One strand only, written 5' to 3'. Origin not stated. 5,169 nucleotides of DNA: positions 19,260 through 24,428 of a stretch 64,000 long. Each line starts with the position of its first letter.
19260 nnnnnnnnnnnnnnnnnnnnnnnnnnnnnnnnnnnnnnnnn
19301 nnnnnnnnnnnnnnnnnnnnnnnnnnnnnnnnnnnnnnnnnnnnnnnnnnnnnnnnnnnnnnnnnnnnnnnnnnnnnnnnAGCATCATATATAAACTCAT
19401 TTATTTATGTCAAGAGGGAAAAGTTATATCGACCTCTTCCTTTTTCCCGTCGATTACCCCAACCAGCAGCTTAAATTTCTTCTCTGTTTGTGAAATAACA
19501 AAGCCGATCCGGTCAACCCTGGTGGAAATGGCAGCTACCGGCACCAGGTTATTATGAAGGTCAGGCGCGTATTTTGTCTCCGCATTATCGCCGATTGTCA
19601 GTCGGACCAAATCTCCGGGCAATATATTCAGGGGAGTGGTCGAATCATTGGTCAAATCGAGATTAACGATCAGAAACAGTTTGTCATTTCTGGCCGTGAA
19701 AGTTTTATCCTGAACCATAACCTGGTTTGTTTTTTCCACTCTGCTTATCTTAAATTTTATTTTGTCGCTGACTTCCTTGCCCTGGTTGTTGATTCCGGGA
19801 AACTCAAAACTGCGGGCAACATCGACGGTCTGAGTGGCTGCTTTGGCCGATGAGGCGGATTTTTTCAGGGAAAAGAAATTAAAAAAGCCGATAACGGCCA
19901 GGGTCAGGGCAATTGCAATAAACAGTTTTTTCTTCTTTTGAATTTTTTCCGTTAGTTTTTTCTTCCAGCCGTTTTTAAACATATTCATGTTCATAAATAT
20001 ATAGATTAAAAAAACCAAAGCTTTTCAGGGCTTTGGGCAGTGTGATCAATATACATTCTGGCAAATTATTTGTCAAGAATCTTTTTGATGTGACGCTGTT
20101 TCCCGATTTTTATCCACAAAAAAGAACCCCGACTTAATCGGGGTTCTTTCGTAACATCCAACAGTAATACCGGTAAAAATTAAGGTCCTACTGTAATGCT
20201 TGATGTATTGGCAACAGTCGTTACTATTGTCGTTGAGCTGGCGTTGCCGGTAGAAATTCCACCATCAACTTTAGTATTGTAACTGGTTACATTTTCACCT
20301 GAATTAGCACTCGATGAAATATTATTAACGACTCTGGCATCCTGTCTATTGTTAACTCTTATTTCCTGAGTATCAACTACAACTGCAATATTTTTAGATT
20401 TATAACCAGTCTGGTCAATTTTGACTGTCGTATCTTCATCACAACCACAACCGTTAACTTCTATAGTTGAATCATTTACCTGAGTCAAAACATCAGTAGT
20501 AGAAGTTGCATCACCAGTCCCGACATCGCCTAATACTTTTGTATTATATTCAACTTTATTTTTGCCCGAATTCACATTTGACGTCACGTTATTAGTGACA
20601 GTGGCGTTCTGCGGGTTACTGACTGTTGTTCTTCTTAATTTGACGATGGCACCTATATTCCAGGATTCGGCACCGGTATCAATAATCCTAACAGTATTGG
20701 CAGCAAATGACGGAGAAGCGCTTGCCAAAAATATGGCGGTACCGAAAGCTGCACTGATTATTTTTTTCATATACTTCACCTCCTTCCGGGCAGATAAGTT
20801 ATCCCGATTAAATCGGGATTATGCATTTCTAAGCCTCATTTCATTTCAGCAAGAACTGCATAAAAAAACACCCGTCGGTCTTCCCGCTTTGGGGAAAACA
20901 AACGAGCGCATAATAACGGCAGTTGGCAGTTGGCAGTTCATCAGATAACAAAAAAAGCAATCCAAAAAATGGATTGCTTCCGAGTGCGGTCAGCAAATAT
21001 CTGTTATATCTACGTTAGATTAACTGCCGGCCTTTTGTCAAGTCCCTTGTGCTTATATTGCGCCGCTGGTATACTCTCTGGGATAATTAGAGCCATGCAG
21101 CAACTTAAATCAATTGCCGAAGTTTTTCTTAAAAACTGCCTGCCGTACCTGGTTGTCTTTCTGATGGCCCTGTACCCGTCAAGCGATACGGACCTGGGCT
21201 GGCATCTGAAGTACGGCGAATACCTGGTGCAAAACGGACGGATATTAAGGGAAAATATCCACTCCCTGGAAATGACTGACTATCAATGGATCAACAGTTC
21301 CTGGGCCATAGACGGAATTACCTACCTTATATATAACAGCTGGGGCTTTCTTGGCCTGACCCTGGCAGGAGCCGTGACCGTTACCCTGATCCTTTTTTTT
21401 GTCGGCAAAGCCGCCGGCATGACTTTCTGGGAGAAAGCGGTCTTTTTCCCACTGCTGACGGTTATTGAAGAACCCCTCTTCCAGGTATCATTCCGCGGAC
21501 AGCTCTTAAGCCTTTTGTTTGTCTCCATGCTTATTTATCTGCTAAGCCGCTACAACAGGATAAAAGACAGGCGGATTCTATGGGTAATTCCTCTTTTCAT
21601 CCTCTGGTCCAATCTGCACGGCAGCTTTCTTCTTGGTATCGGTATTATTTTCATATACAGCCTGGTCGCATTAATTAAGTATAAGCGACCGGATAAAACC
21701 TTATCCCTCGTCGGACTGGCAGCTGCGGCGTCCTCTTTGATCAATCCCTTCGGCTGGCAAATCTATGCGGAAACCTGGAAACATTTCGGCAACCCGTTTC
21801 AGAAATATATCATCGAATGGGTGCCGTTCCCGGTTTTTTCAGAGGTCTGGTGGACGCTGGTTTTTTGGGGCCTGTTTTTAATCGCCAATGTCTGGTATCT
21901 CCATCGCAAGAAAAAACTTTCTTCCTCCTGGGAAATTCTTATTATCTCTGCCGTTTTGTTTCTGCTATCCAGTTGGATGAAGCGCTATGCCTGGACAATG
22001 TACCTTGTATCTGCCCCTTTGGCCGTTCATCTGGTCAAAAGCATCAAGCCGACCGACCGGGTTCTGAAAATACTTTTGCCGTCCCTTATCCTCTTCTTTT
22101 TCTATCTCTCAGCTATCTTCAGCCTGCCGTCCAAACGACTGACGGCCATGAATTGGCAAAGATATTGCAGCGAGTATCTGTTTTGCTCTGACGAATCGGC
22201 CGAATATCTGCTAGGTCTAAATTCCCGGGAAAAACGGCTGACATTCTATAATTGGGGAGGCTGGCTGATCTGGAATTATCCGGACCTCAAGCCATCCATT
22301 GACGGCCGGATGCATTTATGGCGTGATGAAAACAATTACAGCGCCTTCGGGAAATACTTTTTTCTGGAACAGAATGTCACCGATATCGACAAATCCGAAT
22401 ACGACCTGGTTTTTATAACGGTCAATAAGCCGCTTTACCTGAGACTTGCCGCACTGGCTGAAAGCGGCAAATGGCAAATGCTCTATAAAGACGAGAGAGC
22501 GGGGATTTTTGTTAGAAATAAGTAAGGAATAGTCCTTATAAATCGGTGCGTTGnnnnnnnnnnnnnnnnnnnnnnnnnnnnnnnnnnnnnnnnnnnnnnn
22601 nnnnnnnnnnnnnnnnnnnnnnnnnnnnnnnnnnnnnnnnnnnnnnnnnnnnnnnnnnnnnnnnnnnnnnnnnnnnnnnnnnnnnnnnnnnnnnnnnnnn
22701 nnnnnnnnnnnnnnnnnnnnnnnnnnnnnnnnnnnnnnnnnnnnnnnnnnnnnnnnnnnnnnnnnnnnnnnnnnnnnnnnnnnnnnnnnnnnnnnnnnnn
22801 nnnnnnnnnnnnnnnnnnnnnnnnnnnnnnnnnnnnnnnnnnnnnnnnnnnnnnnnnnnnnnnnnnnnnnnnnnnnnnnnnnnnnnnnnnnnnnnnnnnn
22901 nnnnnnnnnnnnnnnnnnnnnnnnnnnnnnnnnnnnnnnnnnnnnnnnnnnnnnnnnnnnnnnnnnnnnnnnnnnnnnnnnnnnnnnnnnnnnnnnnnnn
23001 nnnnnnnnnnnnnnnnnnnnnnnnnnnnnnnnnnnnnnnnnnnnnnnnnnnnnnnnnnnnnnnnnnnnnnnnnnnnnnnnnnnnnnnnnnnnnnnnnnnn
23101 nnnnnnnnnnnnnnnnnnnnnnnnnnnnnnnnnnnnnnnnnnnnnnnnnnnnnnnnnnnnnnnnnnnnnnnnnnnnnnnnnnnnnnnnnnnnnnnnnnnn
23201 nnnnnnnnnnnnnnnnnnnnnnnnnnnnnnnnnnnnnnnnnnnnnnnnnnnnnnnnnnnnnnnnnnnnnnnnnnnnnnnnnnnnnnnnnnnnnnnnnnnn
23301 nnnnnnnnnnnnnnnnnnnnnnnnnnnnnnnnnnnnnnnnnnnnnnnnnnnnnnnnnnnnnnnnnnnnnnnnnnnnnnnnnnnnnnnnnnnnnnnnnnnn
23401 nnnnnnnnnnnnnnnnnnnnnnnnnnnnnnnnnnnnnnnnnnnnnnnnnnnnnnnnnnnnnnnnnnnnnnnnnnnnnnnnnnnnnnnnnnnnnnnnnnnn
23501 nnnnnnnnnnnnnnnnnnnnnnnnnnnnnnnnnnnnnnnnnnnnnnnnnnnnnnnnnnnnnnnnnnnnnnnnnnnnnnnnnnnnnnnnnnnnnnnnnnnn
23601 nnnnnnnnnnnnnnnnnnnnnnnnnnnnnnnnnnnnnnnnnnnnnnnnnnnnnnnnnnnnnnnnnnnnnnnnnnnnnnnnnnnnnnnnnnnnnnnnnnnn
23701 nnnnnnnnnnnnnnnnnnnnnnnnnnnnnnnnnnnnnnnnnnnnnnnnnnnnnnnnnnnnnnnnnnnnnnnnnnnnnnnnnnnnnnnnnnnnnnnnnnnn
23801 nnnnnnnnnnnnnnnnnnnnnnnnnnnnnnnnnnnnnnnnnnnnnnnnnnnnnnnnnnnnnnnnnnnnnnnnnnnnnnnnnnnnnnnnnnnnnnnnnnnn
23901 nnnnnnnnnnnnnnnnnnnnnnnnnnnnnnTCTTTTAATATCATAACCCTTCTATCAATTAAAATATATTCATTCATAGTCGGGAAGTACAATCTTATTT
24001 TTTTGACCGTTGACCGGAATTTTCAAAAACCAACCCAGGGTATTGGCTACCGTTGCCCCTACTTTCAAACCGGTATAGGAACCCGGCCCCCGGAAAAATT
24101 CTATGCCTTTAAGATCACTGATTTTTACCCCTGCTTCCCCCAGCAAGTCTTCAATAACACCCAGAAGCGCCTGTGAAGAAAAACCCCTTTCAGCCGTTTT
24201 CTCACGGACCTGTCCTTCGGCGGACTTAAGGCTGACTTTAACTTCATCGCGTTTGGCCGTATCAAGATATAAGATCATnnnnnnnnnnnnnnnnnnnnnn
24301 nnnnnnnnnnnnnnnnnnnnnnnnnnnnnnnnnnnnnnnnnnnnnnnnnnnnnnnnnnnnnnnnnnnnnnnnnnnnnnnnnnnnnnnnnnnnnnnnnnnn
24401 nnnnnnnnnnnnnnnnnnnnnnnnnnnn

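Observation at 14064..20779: Sortase locus with three paralogous secreted proteins built from an unrecognised ~95-aa N/T/G-rich repeat (2, 3 and 4 copies): candidate surface-fibre/adhesin system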

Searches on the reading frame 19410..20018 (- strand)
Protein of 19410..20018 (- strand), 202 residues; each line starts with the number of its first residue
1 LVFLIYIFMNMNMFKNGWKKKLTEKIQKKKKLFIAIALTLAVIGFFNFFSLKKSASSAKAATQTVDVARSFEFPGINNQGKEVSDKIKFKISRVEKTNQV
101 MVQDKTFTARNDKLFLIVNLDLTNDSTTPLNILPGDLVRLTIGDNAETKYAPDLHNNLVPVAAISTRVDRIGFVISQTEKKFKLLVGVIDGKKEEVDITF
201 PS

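Call 3: search_protein_families(library=pfam, proteins=[window:19410-20018:-], max_evalue=1)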
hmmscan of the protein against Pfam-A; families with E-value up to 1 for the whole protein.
window:19410-20018:- (202 aa): 3 families
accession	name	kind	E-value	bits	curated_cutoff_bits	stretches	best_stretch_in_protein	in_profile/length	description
PF11611.13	DUF4352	-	0.00012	22.7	25.9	1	80-153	4-74/122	Domain of unknown function (DUF4352)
PF16481.10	DUF5058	-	0.074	13.1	28.2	1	3-65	122-185/222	Domain of unknown function (DUF5058)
PF17561.7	TssO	-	0.082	13.5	29.2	1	23-99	4-79/148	Type VI secretion system, TssO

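Call 4: search_protein_families(library=ncbifam, proteins=[window:19410-20018:-], max_evalue=1)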
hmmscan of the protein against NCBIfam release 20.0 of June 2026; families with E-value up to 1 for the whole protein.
window:19410-20018:- (202 aa): 4 families
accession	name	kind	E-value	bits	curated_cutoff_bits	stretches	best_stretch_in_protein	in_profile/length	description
NF002357.0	PRK01318.2-4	equivalog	0.0024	16.7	479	1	24-125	3-104/532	membrane protein insertase YidC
NF004371.0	PRK05740.1-1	equivalog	0.017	15.3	109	1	28-84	12-68/126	preprotein translocase subunit SecE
NF010612.0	PRK14013.1-2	equivalog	0.064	12.7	386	1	2-84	104-183/307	hypothetical protein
NF033512.1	T2SS_chap_CpaB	equivalog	0.068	13.1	90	1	28-99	1-70/206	metalloprotease secretion chaperone CpaB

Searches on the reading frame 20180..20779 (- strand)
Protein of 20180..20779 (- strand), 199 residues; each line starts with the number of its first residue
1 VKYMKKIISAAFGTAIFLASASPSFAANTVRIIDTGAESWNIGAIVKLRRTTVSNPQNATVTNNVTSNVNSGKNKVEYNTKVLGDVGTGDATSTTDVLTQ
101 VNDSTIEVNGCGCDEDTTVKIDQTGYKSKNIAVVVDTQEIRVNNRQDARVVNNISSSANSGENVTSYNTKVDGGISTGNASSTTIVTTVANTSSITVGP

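Call 3: search_protein_families(library=pfam, proteins=[window:20180-20779:-], max_evalue=1)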
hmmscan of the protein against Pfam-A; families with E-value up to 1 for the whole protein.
window:20180-20779:- (199 aa): 1 family
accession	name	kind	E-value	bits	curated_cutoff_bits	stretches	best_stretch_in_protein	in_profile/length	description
PF17760.6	UvrA_inter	-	0.0085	16.4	23.3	1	106-166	48-104/109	UvrA interaction domain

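Call 4: search_protein_families(library=ncbifam, proteins=[window:20180-20779:-], max_evalue=1)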
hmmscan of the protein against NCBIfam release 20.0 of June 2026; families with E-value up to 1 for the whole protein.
window:20180-20779:- (199 aa): 0 families

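Call 64: search_protein_families(library=phrogs, proteins=[window:20180-20779:-], max_evalue=0.1)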
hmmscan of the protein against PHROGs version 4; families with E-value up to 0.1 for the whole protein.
window:20180-20779:- (199 aa): 0 families

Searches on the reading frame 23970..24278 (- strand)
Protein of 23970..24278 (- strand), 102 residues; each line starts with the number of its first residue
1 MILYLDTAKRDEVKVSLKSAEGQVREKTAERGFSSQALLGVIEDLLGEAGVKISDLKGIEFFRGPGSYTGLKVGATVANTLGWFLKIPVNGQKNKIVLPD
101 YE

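Call 86: search_protein_families(library=pfam, proteins=[window:23970-24278:-], max_evalue=0.01)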
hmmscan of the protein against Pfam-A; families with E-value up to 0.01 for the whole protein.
window:23970-24278:- (102 aa): 1 family
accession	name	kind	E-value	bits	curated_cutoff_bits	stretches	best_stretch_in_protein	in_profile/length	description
PF00814.31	TsaD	-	3.5e-14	53.6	24.8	1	35-90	30-85/264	tRNA N6-adenosine threonylcarbamoyltransferase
